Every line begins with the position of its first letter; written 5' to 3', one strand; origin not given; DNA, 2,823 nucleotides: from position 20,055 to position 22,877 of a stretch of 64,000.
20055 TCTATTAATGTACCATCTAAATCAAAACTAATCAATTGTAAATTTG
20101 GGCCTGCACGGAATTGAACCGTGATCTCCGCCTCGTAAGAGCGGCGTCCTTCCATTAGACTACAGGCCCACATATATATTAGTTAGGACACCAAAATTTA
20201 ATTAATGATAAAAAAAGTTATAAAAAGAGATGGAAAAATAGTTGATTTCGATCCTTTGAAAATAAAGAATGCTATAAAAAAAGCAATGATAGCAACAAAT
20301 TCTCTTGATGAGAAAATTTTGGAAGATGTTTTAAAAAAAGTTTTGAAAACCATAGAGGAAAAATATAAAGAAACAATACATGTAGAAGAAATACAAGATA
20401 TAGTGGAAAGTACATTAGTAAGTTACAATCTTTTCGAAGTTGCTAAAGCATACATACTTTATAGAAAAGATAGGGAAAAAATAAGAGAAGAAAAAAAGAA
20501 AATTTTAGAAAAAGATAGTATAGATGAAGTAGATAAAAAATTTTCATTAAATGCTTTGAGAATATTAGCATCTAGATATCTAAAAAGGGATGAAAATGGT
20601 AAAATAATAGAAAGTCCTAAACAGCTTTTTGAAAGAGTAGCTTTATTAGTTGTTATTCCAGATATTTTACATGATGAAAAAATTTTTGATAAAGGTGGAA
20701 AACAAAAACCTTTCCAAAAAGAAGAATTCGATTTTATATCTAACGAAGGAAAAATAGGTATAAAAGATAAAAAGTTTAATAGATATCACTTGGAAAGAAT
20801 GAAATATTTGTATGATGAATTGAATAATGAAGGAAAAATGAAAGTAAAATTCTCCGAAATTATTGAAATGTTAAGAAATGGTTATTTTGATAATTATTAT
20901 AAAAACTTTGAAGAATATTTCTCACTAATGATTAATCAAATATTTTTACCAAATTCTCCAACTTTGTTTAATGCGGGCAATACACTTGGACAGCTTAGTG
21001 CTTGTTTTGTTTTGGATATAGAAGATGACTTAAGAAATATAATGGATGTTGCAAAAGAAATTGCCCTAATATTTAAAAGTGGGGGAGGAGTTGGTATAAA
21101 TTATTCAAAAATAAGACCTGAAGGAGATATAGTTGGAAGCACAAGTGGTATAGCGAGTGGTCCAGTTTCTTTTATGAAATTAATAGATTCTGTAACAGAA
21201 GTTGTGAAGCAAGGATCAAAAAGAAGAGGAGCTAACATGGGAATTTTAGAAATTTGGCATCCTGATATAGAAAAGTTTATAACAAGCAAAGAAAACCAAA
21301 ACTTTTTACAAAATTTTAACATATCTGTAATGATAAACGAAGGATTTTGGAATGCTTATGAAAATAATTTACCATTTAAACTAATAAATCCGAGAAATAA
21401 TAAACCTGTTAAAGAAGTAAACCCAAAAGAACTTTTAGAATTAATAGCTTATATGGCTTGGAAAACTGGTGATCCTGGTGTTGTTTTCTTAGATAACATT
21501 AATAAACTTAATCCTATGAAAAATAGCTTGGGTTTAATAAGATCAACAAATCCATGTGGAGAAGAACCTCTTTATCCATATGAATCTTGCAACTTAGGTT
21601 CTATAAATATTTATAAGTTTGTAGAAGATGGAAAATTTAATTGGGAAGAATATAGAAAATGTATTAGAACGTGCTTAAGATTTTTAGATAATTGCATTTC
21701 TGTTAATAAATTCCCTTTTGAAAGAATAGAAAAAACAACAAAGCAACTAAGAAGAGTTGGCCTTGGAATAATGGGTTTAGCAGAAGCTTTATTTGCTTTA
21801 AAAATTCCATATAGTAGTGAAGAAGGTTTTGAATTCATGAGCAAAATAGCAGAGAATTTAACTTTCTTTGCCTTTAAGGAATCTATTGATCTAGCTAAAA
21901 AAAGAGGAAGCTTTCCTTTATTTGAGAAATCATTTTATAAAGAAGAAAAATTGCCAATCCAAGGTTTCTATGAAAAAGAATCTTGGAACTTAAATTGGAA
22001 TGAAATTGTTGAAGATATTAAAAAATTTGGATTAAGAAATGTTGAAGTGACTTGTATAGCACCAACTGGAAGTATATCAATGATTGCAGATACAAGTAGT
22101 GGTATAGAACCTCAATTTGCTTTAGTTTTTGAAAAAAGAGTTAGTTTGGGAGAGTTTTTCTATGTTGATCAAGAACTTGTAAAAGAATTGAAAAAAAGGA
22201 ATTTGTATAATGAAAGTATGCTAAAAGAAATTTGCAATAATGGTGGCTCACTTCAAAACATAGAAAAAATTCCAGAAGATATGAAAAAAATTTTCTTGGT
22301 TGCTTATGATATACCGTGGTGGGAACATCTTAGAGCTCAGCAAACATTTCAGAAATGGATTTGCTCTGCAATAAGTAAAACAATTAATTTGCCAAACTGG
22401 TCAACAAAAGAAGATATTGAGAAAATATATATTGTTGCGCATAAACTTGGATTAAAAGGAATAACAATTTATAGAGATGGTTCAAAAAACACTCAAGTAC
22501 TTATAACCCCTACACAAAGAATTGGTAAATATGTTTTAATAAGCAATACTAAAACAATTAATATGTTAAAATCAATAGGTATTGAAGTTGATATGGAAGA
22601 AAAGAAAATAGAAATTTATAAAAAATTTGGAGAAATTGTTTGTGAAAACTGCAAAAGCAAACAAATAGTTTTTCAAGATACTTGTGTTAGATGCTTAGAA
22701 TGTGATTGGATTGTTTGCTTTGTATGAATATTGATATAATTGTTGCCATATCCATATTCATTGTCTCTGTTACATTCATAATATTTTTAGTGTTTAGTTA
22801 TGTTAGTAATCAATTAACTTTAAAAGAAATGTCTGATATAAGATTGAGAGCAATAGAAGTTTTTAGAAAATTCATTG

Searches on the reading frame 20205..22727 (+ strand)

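Call 50: search_protein_families(library=pfam, proteins=[window:20205-22727:+], max_evalue=0.0001)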
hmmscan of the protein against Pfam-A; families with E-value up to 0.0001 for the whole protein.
window:20205-22727:+ (840 aa): 3 families
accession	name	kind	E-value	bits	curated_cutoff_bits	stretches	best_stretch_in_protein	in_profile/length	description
PF02867.20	Ribonuc_red_lgC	-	5.1e-158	527.4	23.9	1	265-756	1-523/523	Ribonucleotide reductase, barrel domain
PF03477.21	ATP-cone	-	3.7e-24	85.5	25.8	1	3-91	1-87/88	ATP cone domain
PF00317.26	Ribonuc_red_lgN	-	1.7e-19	70.1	28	1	112-261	2-76/77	Ribonucleotide reductase, all-alpha domain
